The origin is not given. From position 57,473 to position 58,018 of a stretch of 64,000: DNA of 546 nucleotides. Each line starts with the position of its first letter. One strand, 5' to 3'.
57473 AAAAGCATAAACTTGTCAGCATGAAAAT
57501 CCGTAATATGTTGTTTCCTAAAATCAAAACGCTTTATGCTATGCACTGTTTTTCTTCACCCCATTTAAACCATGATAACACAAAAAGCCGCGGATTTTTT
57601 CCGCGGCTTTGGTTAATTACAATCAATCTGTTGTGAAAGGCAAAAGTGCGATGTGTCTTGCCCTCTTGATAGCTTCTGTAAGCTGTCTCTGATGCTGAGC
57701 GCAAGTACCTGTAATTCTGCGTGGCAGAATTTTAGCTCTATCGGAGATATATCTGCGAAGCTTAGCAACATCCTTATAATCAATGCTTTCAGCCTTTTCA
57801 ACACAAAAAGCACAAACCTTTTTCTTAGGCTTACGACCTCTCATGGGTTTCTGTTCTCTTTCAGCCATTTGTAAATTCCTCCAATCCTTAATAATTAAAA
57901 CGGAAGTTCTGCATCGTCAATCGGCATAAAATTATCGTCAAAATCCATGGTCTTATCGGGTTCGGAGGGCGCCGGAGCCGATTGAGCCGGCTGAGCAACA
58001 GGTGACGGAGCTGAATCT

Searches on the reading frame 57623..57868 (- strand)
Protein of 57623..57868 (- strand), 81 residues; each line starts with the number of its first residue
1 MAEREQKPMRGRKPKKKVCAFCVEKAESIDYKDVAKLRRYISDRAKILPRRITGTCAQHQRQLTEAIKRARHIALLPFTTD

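Call 18: find_encoding_contigs(protein=window:57623-57868:-, flank=10000, max_places=10)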
Protein window:57623-57868:- (81 aa): 22 contigs read that carry it; 10 places shown.
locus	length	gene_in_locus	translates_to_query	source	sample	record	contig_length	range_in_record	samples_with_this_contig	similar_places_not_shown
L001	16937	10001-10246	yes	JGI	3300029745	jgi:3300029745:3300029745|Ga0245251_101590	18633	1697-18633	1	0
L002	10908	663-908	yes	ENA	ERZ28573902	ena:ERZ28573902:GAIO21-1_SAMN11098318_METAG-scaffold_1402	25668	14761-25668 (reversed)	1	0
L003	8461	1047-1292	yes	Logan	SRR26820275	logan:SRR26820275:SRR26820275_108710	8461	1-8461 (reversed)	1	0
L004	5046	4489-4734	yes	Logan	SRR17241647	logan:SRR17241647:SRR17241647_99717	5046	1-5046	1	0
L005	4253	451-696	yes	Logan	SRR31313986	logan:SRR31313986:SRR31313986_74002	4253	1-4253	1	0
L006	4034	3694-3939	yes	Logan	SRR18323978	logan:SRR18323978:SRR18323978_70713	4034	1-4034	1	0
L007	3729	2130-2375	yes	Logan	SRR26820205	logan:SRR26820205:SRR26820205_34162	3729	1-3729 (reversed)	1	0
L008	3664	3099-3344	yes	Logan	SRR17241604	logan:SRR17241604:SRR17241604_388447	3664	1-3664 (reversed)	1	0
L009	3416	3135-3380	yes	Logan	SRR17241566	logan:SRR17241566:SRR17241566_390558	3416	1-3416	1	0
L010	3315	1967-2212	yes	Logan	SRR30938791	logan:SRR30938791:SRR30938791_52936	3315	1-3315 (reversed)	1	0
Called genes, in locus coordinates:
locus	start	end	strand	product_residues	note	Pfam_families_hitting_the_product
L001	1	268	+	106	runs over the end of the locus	-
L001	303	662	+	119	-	PF04239:DUF421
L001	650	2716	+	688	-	PF00657:Lipase_GDSL (faint), PF13472:Lipase_GDSL_2, PF23197:IG_AIR9 (faint)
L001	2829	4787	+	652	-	PF00657:Lipase_GDSL, PF13472:Lipase_GDSL_2, PF23197:IG_AIR9 (weak)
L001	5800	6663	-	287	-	PF00288:GHMP_kinases_N, PF08544:GHMP_kinases_C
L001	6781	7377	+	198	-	PF09551:Spore_II_R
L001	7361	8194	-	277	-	-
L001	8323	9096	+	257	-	PF01177:Asp_Glu_race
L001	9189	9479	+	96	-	PF01250:Ribosomal_S6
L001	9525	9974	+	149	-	PF00436:SSB, PF22657:SSB_1 (weak)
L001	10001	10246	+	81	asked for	PF01084:Ribosomal_S18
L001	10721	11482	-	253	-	PF06283:ThuA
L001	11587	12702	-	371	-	PF03977:OAD_beta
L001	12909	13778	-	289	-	PF02311:AraC_binding, PF07883:Cupin_2, PF00165:HTH_AraC, PF12833:HTH_18, PF00165:HTH_AraC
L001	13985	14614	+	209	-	-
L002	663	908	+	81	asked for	PF01084:Ribosomal_S18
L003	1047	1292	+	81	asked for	PF01084:Ribosomal_S18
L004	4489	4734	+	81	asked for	PF01084:Ribosomal_S18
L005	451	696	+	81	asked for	PF01084:Ribosomal_S18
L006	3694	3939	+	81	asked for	PF01084:Ribosomal_S18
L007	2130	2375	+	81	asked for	PF01084:Ribosomal_S18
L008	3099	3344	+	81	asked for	PF01084:Ribosomal_S18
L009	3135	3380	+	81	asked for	PF01084:Ribosomal_S18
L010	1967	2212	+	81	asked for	PF01084:Ribosomal_S18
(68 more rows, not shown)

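Call 42: list_cluster_members(proteins=[window:57623-57868:-, window:58390-58680:-, window:37559-38716:-])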
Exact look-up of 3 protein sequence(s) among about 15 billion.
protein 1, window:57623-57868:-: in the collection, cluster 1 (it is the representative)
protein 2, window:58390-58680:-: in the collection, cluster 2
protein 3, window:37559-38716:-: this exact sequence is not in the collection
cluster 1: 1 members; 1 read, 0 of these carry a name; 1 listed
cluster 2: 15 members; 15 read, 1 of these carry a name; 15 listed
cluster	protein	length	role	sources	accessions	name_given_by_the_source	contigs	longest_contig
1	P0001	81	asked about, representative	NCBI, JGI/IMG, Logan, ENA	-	-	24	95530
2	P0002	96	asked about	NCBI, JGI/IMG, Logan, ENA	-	-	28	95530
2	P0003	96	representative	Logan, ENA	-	-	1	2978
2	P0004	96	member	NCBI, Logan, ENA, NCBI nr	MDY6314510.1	MAG: 30S ribosomal protein S6 [Clostridia bacterium] | 30S ribosomal protein S6 [Clostridia bacterium]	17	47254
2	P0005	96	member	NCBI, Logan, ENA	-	-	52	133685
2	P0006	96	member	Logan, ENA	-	-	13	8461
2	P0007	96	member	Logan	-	-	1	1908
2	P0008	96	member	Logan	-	-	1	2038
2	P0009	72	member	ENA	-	-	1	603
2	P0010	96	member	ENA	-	-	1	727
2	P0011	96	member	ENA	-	-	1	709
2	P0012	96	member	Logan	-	-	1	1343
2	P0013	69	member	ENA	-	-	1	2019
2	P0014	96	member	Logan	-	-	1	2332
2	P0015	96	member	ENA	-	-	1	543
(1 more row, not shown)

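Call 47: find_encoding_contigs(protein=P0005, flank=3000, max_places=10)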
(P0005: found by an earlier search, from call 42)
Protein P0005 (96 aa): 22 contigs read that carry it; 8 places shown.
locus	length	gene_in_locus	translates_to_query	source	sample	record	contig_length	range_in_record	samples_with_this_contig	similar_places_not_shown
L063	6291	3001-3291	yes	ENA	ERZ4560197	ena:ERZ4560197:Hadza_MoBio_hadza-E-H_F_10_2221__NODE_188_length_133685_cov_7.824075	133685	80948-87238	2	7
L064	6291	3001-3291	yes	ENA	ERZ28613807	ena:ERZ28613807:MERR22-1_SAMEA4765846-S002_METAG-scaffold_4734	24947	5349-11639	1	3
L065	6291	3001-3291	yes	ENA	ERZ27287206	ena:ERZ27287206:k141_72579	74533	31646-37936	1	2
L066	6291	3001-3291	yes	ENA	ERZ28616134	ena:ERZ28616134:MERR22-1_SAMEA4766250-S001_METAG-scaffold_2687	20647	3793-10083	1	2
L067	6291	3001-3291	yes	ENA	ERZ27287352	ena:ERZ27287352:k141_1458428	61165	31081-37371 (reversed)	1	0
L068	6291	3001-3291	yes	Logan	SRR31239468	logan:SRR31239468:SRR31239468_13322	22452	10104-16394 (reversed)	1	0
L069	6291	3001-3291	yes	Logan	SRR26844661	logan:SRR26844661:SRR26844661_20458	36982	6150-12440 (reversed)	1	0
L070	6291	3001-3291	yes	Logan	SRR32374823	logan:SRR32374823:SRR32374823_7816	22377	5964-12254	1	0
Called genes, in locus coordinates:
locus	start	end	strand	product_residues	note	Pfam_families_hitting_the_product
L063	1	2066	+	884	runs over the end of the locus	PF01915:Glyco_hydro_3_C, PF14310:Fn3-like, PF00933:Glyco_hydro_3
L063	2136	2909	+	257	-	PF01177:Asp_Glu_race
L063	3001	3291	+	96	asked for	PF01250:Ribosomal_S6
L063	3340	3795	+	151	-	PF00436:SSB, PF22657:SSB_1 (weak)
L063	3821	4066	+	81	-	PF01084:Ribosomal_S18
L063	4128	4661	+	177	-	PF02870:Methyltransf_1N, PF01035:DNA_binding_1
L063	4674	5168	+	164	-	-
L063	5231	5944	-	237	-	PF06283:ThuA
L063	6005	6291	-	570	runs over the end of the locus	PF18952:DUF5696, PF19773:DUF6259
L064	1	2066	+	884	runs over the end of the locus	PF01915:Glyco_hydro_3_C, PF14310:Fn3-like, PF00933:Glyco_hydro_3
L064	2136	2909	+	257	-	PF01177:Asp_Glu_race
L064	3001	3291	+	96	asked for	PF01250:Ribosomal_S6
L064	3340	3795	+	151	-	PF00436:SSB, PF22657:SSB_1 (weak)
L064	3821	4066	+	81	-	PF01084:Ribosomal_S18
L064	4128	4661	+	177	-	PF02870:Methyltransf_1N, PF01035:DNA_binding_1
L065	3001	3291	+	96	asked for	PF01250:Ribosomal_S6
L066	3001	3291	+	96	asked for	PF01250:Ribosomal_S6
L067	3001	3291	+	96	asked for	PF01250:Ribosomal_S6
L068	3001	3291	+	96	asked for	PF01250:Ribosomal_S6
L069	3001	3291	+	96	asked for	PF01250:Ribosomal_S6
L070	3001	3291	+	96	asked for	PF01250:Ribosomal_S6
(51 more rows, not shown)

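Call 48: find_encoding_contigs(protein=P0004, flank=3000, max_places=10)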
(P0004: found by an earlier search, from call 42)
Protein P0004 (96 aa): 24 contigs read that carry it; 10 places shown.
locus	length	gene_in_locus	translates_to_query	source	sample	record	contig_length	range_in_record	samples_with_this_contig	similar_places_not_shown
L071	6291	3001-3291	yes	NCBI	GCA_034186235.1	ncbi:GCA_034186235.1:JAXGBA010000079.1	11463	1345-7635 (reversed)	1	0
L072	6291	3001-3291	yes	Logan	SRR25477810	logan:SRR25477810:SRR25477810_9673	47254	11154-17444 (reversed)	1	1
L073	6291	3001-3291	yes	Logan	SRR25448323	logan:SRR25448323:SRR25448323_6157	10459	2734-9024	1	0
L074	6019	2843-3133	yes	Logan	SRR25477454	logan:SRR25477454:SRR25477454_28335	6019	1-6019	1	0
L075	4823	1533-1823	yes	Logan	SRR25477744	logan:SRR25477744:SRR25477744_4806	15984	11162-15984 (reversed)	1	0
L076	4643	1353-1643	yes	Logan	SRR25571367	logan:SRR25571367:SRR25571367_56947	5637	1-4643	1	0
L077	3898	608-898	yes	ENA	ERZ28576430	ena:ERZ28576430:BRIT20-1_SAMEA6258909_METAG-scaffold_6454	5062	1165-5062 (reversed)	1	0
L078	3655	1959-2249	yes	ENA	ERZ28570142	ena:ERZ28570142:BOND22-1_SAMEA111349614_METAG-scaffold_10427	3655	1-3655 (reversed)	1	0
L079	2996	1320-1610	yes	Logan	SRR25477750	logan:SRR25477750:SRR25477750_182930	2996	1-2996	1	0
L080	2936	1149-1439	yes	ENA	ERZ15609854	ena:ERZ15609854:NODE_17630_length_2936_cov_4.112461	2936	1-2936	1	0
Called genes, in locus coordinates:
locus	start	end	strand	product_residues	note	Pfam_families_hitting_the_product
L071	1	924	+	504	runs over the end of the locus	PF01915:Glyco_hydro_3_C, PF14310:Fn3-like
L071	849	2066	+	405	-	PF00933:Glyco_hydro_3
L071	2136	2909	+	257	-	PF01177:Asp_Glu_race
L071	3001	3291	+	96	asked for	PF01250:Ribosomal_S6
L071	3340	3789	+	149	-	PF00436:SSB, PF22657:SSB_1 (weak)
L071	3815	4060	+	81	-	PF01084:Ribosomal_S18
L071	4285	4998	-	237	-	PF06283:ThuA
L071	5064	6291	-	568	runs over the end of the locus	PF18952:DUF5696, PF19773:DUF6259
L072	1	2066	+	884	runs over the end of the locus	PF01915:Glyco_hydro_3_C, PF14310:Fn3-like, PF00933:Glyco_hydro_3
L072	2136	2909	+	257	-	PF01177:Asp_Glu_race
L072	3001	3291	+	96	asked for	PF01250:Ribosomal_S6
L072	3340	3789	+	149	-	PF00436:SSB, PF22657:SSB_1 (weak)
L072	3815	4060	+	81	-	PF01084:Ribosomal_S18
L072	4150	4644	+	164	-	PF01966:HD (weak)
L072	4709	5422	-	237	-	PF06283:ThuA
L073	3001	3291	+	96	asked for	PF01250:Ribosomal_S6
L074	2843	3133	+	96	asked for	PF01250:Ribosomal_S6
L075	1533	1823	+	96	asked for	PF01250:Ribosomal_S6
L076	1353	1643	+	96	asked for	PF01250:Ribosomal_S6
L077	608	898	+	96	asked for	PF01250:Ribosomal_S6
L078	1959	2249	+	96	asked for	PF01250:Ribosomal_S6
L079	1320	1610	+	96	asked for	PF01250:Ribosomal_S6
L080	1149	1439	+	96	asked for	PF01250:Ribosomal_S6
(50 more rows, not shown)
